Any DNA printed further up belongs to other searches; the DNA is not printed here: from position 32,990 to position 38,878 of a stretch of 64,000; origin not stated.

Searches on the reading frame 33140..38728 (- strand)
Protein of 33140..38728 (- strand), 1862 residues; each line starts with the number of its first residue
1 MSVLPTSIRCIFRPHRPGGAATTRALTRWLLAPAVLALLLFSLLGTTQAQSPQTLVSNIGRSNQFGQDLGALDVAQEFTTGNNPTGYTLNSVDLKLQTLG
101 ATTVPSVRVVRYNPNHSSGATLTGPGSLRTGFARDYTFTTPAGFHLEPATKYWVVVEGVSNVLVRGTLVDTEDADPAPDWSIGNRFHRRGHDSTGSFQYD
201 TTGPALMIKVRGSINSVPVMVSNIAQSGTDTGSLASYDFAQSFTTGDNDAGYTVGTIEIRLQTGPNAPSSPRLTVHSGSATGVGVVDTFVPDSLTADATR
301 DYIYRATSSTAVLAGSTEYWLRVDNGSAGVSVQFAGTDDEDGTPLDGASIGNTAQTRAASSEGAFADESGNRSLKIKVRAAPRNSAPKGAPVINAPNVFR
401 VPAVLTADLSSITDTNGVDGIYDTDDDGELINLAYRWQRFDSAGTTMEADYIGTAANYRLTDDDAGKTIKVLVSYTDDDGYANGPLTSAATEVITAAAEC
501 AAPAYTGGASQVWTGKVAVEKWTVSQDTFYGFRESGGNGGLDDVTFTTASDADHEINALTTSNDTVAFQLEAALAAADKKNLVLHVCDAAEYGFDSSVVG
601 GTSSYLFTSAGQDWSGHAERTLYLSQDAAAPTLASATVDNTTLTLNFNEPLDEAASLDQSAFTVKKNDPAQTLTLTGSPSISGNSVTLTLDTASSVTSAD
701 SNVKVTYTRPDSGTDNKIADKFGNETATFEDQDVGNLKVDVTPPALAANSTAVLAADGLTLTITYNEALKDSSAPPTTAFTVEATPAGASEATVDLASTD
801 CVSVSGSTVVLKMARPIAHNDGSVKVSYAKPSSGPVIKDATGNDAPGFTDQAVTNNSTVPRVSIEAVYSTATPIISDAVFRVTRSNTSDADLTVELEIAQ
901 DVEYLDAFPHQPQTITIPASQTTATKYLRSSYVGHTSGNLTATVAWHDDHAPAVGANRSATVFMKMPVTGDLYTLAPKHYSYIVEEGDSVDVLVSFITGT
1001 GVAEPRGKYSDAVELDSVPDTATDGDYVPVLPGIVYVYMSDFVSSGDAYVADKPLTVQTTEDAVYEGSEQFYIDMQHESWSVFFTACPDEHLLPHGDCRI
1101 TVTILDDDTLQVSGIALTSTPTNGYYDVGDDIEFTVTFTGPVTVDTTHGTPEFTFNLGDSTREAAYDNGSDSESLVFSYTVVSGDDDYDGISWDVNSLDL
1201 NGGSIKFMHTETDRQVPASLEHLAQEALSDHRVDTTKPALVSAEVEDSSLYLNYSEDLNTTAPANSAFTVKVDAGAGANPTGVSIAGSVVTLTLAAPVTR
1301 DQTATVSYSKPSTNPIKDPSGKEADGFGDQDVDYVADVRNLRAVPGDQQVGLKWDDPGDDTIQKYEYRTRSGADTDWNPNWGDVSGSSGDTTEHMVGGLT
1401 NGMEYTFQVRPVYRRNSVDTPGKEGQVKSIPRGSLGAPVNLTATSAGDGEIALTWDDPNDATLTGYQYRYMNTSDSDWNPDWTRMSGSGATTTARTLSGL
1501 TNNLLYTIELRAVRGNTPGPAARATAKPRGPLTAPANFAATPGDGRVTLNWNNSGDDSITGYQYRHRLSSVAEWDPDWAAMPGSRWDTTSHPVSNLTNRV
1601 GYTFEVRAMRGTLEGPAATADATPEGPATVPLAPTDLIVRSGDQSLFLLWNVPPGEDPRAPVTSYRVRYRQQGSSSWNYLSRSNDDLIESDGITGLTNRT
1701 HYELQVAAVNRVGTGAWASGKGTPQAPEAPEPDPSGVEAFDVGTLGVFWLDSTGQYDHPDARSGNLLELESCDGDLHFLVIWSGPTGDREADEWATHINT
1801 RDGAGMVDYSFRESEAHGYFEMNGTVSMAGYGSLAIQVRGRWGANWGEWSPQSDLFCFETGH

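Call 14: search_protein_families(library=pfam, proteins=[window:33140-38728:-], max_evalue=0.001)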
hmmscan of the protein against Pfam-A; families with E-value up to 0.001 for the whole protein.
window:33140-38728:- (1862 aa): 4 families
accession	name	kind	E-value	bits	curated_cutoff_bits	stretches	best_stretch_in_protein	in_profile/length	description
PF00041.27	fn3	-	3e-32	111.1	25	4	1633-1717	2-77/84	Fibronectin type III domain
PF13753.12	SWM_repeat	-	6.9e-32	110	27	3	1233-1313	1-86/86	Putative flagellar system-associated repeat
PF25059.1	FN3_DSCAM-DSCAML_C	-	2.8e-10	40.8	39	1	1661-1714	19-70/89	DSCAM/DSCAML C-terminal Fn3-like domain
PF13205.12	Big_5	-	2e-07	32.1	23.6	0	631-693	12-72/105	Bacterial Ig-like domain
